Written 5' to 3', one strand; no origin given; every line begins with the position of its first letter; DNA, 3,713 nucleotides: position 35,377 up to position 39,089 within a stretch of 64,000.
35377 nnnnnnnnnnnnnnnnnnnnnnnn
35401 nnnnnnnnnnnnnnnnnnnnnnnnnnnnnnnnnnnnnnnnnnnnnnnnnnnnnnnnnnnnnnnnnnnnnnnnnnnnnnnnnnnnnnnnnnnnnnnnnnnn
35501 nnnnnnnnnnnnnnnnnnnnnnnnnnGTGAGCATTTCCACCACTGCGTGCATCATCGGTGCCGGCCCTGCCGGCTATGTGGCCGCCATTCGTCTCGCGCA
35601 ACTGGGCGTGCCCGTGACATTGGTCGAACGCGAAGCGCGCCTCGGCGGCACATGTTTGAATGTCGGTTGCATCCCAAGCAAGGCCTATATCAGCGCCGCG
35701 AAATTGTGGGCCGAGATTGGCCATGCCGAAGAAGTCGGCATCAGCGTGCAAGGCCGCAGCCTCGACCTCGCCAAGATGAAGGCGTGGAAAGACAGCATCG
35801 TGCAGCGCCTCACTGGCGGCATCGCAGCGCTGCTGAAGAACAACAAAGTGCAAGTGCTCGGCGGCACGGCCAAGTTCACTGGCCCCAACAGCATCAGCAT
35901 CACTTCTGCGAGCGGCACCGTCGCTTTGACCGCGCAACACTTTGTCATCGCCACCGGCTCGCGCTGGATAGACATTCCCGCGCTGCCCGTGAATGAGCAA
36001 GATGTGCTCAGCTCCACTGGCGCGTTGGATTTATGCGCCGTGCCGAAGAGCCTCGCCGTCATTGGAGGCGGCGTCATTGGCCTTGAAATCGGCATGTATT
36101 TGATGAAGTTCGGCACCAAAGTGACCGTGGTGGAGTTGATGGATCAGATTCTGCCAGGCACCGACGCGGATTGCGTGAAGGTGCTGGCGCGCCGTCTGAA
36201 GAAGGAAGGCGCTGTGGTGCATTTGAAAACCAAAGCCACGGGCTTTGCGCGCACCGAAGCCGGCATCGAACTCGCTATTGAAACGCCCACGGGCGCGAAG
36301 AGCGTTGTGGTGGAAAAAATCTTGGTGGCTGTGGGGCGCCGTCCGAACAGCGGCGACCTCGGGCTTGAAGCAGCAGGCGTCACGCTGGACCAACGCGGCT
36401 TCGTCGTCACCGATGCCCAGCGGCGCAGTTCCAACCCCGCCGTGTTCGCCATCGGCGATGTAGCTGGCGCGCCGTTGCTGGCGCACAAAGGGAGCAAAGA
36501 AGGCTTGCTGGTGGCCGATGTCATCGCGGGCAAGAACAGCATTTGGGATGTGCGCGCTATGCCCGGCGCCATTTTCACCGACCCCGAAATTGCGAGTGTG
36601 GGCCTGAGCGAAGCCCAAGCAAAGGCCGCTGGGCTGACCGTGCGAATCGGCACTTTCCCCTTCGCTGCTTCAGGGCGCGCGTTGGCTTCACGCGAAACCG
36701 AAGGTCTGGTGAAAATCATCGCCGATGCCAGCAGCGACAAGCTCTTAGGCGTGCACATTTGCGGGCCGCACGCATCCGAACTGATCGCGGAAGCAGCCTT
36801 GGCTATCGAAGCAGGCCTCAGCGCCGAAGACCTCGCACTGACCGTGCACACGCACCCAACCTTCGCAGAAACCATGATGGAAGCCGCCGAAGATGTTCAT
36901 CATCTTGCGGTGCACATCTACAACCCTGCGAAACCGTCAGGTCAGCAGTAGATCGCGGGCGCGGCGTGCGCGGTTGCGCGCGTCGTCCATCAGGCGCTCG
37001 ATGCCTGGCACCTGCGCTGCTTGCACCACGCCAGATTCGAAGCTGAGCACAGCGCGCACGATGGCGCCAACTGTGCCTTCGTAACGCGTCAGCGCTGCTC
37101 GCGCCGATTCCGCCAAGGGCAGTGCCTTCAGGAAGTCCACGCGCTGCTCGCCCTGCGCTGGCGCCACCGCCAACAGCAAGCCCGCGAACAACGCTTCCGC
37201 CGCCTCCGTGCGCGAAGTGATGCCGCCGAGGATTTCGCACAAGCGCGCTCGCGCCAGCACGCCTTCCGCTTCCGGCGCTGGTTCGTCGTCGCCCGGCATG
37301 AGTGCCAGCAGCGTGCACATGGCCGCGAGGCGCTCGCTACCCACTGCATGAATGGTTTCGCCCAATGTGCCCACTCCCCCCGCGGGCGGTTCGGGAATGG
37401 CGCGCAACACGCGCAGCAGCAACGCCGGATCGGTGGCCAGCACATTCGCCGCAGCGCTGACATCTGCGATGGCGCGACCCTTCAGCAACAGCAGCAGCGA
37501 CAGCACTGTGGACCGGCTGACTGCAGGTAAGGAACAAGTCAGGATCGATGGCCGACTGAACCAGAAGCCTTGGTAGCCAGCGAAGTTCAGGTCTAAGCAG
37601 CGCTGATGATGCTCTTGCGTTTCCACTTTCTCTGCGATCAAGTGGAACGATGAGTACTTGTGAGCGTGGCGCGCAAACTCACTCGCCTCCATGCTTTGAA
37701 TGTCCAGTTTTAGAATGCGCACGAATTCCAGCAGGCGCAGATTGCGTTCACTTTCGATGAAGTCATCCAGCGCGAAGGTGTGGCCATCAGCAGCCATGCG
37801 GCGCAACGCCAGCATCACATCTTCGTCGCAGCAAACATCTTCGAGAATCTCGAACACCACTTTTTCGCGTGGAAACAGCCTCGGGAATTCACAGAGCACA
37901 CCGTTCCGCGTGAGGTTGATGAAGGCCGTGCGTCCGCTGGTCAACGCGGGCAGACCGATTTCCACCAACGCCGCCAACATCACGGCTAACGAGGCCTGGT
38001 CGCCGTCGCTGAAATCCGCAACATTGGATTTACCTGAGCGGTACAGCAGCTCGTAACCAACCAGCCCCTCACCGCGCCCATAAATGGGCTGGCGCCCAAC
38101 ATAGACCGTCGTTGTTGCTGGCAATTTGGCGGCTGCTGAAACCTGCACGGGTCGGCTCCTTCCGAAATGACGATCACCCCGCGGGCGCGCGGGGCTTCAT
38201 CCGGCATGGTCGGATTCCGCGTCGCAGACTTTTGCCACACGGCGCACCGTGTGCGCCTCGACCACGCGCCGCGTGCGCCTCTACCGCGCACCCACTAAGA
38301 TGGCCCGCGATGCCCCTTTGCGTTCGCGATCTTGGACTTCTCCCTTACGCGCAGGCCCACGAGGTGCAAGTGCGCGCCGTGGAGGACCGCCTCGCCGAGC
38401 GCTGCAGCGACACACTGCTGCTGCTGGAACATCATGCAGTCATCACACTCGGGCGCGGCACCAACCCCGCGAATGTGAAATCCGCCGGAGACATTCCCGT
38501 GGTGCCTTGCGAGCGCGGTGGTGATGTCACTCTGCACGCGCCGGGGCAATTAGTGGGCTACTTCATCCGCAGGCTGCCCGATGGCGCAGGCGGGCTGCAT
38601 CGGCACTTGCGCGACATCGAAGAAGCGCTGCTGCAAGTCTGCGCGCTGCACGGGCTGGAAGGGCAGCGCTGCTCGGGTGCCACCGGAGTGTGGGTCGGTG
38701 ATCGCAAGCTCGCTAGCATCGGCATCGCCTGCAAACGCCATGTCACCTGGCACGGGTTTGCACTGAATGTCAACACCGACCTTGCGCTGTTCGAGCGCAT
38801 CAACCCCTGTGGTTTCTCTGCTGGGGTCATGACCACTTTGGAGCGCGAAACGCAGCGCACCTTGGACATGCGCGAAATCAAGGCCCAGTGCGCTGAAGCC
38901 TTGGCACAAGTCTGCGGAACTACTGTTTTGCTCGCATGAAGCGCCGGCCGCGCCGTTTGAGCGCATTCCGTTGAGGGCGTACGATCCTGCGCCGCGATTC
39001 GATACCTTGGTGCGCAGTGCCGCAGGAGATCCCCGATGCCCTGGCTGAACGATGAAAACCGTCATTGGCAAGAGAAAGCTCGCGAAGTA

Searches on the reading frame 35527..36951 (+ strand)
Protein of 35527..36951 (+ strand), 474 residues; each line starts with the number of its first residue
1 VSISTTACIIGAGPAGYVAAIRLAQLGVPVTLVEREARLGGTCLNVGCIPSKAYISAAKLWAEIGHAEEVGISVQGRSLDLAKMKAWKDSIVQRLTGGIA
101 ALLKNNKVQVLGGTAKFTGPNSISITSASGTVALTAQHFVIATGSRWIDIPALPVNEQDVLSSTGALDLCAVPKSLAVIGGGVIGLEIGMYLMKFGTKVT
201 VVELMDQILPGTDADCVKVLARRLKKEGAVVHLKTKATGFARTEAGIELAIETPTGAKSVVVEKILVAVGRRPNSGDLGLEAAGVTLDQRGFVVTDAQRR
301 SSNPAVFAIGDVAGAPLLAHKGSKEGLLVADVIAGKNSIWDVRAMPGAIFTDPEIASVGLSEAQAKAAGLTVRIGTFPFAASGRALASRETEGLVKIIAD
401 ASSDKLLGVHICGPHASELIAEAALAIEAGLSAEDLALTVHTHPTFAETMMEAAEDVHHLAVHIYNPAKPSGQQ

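Call 32: search_protein_families(library=pfam, proteins=[window:35527-36951:+], max_evalue=0.001)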
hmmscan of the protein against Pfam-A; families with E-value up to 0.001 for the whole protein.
window:35527-36951:+ (474 aa): 13 families
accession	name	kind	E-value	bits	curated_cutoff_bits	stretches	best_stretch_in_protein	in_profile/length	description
PF07992.20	Pyr_redox_2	-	1.8e-63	215.2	26.1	1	8-326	4-291/291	Pyridine nucleotide-disulphide oxidoreductase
PF02852.28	Pyr_redox_dim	-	1.8e-41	141.2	25.3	1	345-454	1-110/110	Pyridine nucleotide-disulphide oxidoreductase, dimerisation domain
PF00070.33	Pyr_redox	-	3.8e-22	79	22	1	176-246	2-72/82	Pyridine nucleotide-disulphide oxidoreductase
PF01134.28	GIDA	-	9.2e-11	41.9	22.1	1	8-145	3-150/391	Glucose inhibited division protein A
PF13450.12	NAD_binding_8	-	1.9e-10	41.3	21.9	1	9-44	1-36/68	NAD(P)-binding Rossmann-like domain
PF01266.30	DAO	-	5.8e-09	36.4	27.9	1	7-42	2-38/353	FAD dependent oxidoreductase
PF13738.12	Pyr_redox_3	-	6.8e-08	32.5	30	0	133-310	122-305/305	Pyridine nucleotide-disulphide oxidoreductase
PF01494.25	FAD_binding_3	-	9.8e-08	32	22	1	5-37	2-34/349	FAD binding domain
PF12831.13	FAD_oxidored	-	2e-07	31.1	27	1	8-144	3-145/416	FAD dependent oxidoreductase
PF03486.20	HI0933_like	-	5.1e-07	29.8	50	1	7-41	3-37/244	HI0933-like protein Rossmann domain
PF00890.30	FAD_binding_2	-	7.5e-05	22.5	20.4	1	9-42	4-37/414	FAD binding domain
PF02737.24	3HCDH_N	-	8.8e-05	22.9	22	0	176-227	2-53/180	3-hydroxyacyl-CoA dehydrogenase, NAD binding domain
PF03721.20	UDPG_MGDP_dh_N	-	0.0003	20.9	27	0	7-35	3-31/187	UDP-glucose/GDP-mannose dehydrogenase family, NAD binding domain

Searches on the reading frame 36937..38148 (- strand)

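Call 32: search_protein_families(library=pfam, proteins=[window:36937-38148:-], max_evalue=0.001)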
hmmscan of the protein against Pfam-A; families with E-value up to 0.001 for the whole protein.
window:36937-38148:- (403 aa): 1 family
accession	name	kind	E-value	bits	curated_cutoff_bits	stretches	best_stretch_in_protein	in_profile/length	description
PF00563.25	EAL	-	9.3e-07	28.9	31.3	1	93-200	115-236/236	EAL domain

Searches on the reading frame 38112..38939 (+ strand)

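Call 32: search_protein_families(library=pfam, proteins=[window:38112-38939:+], max_evalue=0.001)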
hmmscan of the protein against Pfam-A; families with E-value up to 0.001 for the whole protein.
window:38112-38939:+ (275 aa): 1 family
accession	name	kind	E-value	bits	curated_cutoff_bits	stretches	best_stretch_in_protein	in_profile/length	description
PF21948.1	LplA-B_cat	-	8.4e-38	130.8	27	1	79-264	2-199/200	Lipoyl protein ligase A/B catalytic domain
